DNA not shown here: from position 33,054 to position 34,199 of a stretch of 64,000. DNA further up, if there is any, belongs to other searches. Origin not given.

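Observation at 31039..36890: Orphan SycD/LcrH-like chaperone pair bracketing four disordered coiled-coil proteins: candidate undescribed chaperone/substrate (translocon-like) secretion module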

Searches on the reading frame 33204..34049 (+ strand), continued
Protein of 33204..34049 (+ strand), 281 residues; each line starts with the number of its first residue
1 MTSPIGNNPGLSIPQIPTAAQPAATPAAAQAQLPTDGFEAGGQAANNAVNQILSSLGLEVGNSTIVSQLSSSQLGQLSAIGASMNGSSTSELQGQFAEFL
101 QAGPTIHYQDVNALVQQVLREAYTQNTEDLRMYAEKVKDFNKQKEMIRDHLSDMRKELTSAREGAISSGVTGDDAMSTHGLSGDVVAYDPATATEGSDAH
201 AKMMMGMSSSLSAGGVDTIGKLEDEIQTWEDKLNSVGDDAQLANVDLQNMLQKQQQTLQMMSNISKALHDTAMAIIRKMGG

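Call 79: search_protein_families(library=pfam, alignment_id=A3, max_evalue=0.00001)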
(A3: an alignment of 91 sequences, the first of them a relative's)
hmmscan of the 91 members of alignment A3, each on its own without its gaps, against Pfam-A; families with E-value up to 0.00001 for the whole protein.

A. member 1, L013:99-914:+ (271 aa): 1 family
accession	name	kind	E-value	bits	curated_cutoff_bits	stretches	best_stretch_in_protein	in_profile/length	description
PF13714.12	PEP_mutase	-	1.3e-77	261.1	31.5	1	11-249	1-239/240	Phosphoenolpyruvate phosphomutase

B. families by the number of members that match (of 91 scanned): 84 families (the first 25 are shown)
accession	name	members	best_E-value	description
PF07719.23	TPR_2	4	2.8e-50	Tetratricopeptide repeat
PF13432.12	TPR_16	3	5.8e-28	Tetratricopeptide repeat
PF00515.34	TPR_1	2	1e-58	Tetratricopeptide repeat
PF13414.12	TPR_11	2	7.5e-54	TPR repeat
PF13181.12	TPR_8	2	3.2e-39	Tetratricopeptide repeat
PF13431.12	TPR_17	2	5.7e-38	Tetratricopeptide repeat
PF13371.12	TPR_9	2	4.3e-22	Tetratricopeptide repeat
PF14559.12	TPR_19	2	7.1e-22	Tetratricopeptide repeat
PF13424.12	TPR_12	2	9e-20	Tetratricopeptide repeat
PF01037.27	AsnC_trans_reg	2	2.6e-18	Lrp/AsnC ligand binding domain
PF13428.12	TPR_14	2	3.2e-18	Tetratricopeptide repeat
PF13174.12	TPR_6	2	3.2e-15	Tetratricopeptide repeat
PF00582.32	Usp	2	6.3e-13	Universal stress protein family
PF24575.1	TPR_Slam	2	2.6e-10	Surface lipoprotein assembly modifier, N-terminal TPR repeats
PF22482.2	AsnC_trans_reg_3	2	1.2e-09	PF0864 C-terminal dimeric alpha+beta barrel domain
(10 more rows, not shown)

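Call 94: fold_search(model_id=the predicted structure, library=pdb)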
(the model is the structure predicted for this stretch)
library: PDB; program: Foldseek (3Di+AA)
matches with E <= 10: 59; with E <= 0.001: 0
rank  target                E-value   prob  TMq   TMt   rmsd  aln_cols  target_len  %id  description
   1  2zdi_B                1.2e+00  0.84  0.28  0.70   5.5       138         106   16  Crystal structure of Prefoldin from Pyrococcus horikoshii OT3 (released 2008-02-05)
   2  2zdi_A                1.6e+00  0.72  0.26  0.68   7.1       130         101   17  Crystal structure of Prefoldin from Pyrococcus horikoshii OT3 (released 2008-02-05)
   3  2zqm                  1.9e+00  0.15  0.18  0.37   9.0       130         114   15  Crystal structure of the prefoldin beta subunit from Thermococcus strain KS-1 (released 2008-08-26)
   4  8to0_AG               2.1e+00  0.13  0.24  0.30  14.8       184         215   11  48-nm repeating structure of doublets from mouse sperm flagella (released 2023-11-01)
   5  7rro_C4               2.6e+00  0.09  0.23  0.28  14.1       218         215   10  Structure of the 48-nm repeat doublet microtubule from bovine tracheal cilia (released 2021-10-27)
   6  4wpe                  2.6e+00  0.08  0.24  0.24  17.7       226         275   11  Crystal Structure of Hof1p F-BAR domain (released 2014-12-24)
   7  1fxk_C                2.6e+00  0.08  0.19  0.30  12.4       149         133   15  CRYSTAL STRUCTURE OF ARCHAEAL PREFOLDIN (GIMC). (released 2000-12-06)
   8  8i7r_D5               3.1e+00  0.12  0.21  0.37  14.4       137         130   12  In situ structure of axonemal doublet microtubules in mouse sperm with 48-nm repeat (released 2023-10-11)
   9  1fxk_B                3.3e+00  0.51  0.26  0.65   9.0       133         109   10  CRYSTAL STRUCTURE OF ARCHAEAL PREFOLDIN (GIMC). (released 2000-12-06)
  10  9fqr_F0               3.7e+00  0.25  0.32  0.48  11.2       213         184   12  96-nm repeat of axonemal doublet microtubules from bovine sperm (released 2025-03-26)
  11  8i7o_D4               3.7e+00  0.11  0.22  0.37  14.4       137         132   12  In situ structure of axonemal doublet microtubules in mouse sperm with 16-nm repeat (released 2023-10-11)
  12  9hqx_B                3.7e+00  0.08  0.24  0.13  19.1       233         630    9  Salmonella enterica Lamassu LmuACB bound to DNA duplex (released 2025-10-01)
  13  8abq_A                3.9e+00  0.05  0.17  0.20  13.7       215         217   12  Structure of the SNX1-SNX5 complex, Pt derivative (released 2023-06-21)
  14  4zws_A                4.4e+00  0.23  0.27  0.53  15.0       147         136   10  Crystal Structure of the Bacteriophage T4 recombination mediator protein UvsY, Lattice Type III (released 2016-03-02)
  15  7ung_C4               4.4e+00  0.07  0.23  0.27  15.6       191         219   11  48-nm repeat of the human respiratory doublet microtubule (released 2022-10-05)
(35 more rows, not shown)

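Call 97: search_protein_families(library=pfam, proteins=[L071:10379-14593:+, L071:6860-10201:+, L042:4381-6549:+, L069:8616-10769:+, L084:3737-5647:+, L066:9464-11188:+, L070:8923-10659:+, L055:7624-9213:+, L027:3480-5120:+, L045:8690-10243:+], max_evalue=0.001)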
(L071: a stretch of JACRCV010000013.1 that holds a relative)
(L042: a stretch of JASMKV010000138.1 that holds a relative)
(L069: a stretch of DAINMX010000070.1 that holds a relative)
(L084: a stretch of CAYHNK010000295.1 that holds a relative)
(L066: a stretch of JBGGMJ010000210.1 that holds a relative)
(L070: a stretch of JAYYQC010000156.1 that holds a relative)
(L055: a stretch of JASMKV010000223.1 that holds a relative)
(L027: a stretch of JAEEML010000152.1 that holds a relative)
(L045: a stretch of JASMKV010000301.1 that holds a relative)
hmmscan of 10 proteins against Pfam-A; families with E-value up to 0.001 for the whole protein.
L071:10379-14593:+ (1404 aa): 1 family
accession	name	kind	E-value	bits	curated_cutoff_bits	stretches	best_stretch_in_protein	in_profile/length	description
PF00648.27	Peptidase_C2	-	1.4e-14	54.3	23.8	2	401-494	143-247/297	Calpain family cysteine protease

L071:6860-10201:+ (1113 aa): 1 family
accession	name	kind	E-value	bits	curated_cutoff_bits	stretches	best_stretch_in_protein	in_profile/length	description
PF00648.27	Peptidase_C2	-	3.7e-13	49.6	23.8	2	397-488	144-246/297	Calpain family cysteine protease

L042:4381-6549:+ (722 aa): 1 family
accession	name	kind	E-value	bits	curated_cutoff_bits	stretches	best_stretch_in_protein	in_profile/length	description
PF00648.27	Peptidase_C2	-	1.1e-12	48.1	23.8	2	217-258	42-82/297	Calpain family cysteine protease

L069:8616-10769:+ (717 aa): 0 families

L084:3737-5647:+ (636 aa): 0 families

L066:9464-11188:+ (574 aa): 0 families

L070:8923-10659:+ (578 aa): 0 families

L055:7624-9213:+ (529 aa): 0 families

L027:3480-5120:+ (546 aa): 1 family
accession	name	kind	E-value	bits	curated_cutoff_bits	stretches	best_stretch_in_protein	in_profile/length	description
PF07481.16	DUF1521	-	4.3e-10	40.3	23.6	1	256-343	10-93/169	Domain of Unknown Function (DUF1521)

L045:8690-10243:+ (517 aa): 1 family
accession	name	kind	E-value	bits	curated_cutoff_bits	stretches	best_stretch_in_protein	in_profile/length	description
PF16469.10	NPA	-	0.0007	20.7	27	0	158-240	21-102/123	Nematode polyprotein allergen ABA-1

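Call 101: search_solved_structures(query=P0019, max_evalue=0.01, show_alignments=1)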
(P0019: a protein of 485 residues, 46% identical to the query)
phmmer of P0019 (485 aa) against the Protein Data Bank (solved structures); distinct sequences matched with E-value up to 0.01: 4.
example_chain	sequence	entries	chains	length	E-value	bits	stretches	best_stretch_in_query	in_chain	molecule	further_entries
6sjw_A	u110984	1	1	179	2.9e-15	59.5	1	275-390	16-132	Iron-regulated protein FrpC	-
6sjx_A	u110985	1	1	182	4.3e-15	59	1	275-390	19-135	Iron-regulated protein FrpC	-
2lvi_A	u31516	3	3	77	0.0072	18.7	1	308-354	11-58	Polcalcin Phl p 7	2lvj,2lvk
1k9u_A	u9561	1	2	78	0.0074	18.7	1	308-354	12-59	Polcalcin Phl p 7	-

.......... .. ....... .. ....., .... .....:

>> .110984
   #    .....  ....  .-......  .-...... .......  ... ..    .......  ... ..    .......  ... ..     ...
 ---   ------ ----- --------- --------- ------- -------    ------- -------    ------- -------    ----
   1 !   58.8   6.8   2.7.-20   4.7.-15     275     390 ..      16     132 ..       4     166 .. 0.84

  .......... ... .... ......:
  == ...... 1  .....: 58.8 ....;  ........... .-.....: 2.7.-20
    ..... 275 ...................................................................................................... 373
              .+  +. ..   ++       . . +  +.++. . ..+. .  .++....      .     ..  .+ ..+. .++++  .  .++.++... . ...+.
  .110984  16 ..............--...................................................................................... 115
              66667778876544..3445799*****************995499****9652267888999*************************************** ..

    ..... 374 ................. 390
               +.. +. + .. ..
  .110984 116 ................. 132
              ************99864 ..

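Call 105: find_related_loci(query=L041:5677-6774:+, collection=metagenome_contigs, flank=10000)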
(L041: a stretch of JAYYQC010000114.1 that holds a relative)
Query L041:5677-6774:+ (365 aa) in metagenome_contigs; peptide patterns used: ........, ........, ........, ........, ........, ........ (x = any residue, [..] = any of these).
52 stretches matched a pattern, but none encodes a relative of the query by tblastn (E <= 1e-3).

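Call 107: search_protein_families(library=pfam, proteins=[L091:17753-18592:+, L091:18604-20676:+, L091:20679-20936:+, L091:20976-21227:+, L091:11725-13437:+, L091:13919-14491:+, L091:9543-9926:+, L015:14517-16574:+, L015:13396-14325:-], max_evalue=1)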
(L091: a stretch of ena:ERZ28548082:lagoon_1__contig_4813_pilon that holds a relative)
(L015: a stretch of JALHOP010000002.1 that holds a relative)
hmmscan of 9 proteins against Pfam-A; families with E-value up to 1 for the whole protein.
L091:17753-18592:+ (279 aa): 4 families
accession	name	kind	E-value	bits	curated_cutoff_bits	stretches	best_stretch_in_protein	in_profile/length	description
PF17082.10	Spc29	-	0.005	17.1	31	0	232-273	9-45/245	Spindle Pole Component 29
PF06810.17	Phage_scaffold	-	0.026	14.9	35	0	218-261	49-91/170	Phage capsid assembly scaffolding protein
PF14561.12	TPR_20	-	0.069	13.9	25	1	218-275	23-79/90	Tetratricopeptide repeat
PF13851.11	GAS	-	0.26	11.1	32.3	0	113-152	127-166/200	Growth-arrest specific micro-tubule binding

L091:18604-20676:+ (690 aa): 1 family
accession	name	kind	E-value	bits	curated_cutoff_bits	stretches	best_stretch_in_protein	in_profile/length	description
PF18088.7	Glyco_H_20C_C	-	0.1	12.8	27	0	453-482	134-163/194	Glycoside Hydrolase 20C C-terminal domain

L091:20679-20936:+ (85 aa): 0 families

L091:20976-21227:+ (83 aa): 0 families

L091:11725-13437:+ (570 aa): 0 families

L091:13919-14491:+ (190 aa): 0 families

L091:9543-9926:+ (127 aa): 0 families

L015:14517-16574:+ (685 aa): 3 families
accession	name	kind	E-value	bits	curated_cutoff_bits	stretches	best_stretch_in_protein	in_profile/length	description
PF13404.12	HTH_AsnC-type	-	0.023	14.9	27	1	6-28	19-41/42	AsnC-type helix-turn-helix domain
PF13412.12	HTH_24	-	0.028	14.5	21.9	1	5-30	18-43/48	Winged helix-turn-helix DNA-binding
PF01047.28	MarR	-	0.21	11.9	24.6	1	6-29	19-42/59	MarR family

L015:13396-14325:- (309 aa): 2 families
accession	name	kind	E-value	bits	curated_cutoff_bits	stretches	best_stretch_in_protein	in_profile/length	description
PF15798.10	PRAS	-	0.018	16.1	27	1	120-176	51-106/130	Proline-rich AKT1 substrate 1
PF14757.11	NSP2-B_epitope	-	0.071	13.3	25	1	184-256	126-199/272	Immunogenic region of nsp2 protein of arterivirus polyprotein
